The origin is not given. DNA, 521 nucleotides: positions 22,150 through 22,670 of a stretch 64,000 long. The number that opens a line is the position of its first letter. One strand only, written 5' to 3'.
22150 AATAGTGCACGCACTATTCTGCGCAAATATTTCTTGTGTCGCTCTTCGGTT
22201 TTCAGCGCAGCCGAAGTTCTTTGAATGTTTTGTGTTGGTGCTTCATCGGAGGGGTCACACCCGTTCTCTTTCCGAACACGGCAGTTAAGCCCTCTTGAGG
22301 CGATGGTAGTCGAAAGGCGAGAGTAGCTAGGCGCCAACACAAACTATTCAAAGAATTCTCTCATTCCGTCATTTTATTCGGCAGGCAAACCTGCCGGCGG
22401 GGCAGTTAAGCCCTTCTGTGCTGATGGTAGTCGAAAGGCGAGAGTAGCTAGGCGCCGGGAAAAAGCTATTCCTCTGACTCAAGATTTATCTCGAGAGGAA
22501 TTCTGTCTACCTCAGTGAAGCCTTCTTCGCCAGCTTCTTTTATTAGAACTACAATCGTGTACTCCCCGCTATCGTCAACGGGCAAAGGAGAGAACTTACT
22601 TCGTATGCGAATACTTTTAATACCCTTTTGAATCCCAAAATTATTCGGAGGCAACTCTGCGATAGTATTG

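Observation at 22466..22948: Orphan 160-aa protein translationally coupled to the antitoxin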

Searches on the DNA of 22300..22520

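Call 85: search_rna_families(source=window, start=22300, end=22520, threshold=evalue, max_evalue=1, show_alignments=2)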
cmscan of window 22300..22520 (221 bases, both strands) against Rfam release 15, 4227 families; matches with E-value up to 1: 0.
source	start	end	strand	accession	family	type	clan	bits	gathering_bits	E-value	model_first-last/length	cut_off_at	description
